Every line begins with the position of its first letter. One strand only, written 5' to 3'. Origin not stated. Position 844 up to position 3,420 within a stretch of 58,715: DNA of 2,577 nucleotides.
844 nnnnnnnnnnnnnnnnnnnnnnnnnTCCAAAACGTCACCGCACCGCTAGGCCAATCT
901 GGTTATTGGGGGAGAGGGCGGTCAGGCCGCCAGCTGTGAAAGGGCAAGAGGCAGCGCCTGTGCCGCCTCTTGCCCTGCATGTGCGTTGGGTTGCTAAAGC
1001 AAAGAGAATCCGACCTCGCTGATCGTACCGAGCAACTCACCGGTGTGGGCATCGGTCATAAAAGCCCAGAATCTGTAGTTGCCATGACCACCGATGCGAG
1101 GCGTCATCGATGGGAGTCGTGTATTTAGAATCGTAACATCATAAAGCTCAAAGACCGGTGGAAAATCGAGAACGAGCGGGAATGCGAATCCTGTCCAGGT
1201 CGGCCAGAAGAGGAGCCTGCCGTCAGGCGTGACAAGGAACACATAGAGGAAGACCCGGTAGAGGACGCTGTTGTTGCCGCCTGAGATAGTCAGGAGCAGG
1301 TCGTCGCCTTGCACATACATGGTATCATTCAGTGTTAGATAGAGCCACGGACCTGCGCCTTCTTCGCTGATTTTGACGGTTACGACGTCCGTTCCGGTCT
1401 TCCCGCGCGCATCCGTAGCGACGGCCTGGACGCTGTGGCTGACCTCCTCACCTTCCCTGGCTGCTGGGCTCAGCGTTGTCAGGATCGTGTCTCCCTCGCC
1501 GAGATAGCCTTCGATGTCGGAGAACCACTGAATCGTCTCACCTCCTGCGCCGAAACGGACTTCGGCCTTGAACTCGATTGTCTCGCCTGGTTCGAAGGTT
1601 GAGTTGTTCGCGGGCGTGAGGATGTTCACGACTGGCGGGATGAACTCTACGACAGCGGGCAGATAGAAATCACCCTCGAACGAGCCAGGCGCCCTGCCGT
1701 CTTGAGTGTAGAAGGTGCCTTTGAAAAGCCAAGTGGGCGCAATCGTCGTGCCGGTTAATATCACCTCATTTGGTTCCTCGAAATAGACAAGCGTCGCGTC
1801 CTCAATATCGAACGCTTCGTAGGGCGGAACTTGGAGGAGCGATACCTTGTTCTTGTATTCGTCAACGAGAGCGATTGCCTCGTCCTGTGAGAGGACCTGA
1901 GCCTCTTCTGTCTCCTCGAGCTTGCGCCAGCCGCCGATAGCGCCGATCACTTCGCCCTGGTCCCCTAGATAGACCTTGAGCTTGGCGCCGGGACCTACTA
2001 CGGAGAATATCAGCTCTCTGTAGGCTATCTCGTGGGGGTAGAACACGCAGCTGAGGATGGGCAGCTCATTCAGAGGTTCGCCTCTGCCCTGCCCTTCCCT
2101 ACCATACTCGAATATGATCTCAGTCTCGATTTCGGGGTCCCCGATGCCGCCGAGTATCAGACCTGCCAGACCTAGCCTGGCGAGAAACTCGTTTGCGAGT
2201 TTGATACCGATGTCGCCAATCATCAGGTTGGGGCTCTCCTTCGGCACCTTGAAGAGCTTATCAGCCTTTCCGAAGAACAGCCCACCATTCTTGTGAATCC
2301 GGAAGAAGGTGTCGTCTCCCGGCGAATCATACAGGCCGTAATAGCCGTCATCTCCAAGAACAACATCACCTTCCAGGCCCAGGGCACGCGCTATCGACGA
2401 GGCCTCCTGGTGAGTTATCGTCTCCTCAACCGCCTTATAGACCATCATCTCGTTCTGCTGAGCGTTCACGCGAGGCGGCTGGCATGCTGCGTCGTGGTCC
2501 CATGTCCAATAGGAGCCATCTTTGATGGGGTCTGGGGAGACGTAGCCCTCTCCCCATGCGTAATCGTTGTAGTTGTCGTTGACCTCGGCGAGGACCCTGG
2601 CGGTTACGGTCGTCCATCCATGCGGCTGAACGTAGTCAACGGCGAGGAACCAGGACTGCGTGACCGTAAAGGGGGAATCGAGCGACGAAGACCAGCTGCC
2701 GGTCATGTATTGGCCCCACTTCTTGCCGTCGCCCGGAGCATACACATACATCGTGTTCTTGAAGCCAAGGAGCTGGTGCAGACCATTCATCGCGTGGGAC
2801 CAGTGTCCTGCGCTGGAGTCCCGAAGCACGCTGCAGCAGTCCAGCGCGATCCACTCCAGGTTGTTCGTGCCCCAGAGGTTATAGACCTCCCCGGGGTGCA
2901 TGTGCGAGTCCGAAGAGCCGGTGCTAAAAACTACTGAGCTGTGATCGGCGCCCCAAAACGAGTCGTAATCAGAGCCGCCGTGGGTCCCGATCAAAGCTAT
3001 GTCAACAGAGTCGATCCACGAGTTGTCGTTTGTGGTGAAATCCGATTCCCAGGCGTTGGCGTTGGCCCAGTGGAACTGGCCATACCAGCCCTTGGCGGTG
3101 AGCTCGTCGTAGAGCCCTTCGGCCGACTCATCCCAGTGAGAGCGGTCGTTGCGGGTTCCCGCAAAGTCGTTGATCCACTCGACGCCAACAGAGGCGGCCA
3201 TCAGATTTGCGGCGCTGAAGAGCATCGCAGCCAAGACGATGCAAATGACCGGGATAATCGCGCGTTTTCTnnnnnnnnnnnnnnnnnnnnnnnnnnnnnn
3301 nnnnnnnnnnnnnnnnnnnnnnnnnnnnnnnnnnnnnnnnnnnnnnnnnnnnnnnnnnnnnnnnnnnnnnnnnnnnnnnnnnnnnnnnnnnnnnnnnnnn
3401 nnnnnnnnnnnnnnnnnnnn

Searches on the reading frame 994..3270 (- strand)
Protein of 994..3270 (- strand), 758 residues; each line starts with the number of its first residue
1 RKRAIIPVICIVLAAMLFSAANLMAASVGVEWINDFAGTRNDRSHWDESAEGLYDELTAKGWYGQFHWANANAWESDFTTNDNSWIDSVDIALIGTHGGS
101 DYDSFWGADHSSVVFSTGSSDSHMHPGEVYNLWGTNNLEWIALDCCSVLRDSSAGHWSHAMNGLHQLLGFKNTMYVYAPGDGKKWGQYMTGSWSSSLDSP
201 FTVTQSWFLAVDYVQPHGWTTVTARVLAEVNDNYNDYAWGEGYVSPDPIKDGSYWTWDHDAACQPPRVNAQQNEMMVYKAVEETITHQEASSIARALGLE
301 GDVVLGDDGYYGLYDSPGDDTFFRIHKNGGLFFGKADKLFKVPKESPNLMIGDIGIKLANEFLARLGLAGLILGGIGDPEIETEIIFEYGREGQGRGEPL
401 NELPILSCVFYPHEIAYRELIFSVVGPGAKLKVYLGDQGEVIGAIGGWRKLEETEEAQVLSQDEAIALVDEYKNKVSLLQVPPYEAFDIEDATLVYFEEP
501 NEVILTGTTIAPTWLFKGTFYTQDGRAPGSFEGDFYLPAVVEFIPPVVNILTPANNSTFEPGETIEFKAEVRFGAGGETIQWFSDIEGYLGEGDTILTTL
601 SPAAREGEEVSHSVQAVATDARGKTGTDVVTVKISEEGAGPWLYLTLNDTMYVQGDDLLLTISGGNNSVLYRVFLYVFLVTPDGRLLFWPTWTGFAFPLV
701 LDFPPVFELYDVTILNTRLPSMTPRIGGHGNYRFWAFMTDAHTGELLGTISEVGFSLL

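Call 19: search_protein_families(library=pfam, proteins=[window:994-3270:-], max_evalue=0.001)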
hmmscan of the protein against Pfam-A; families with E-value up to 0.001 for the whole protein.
window:994-3270:- (758 aa): 1 family
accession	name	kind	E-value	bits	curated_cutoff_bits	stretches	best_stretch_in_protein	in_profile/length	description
PF19872.4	DUF6345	-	1.3e-43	149.5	26.9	1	30-257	1-219/221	Family of unknown function (DUF6345)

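Call 56: search_protein_families(library=ncbifam, proteins=[window:994-3270:-], max_evalue=0.001)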
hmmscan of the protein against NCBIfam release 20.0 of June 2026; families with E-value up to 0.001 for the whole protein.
window:994-3270:- (758 aa): 0 families
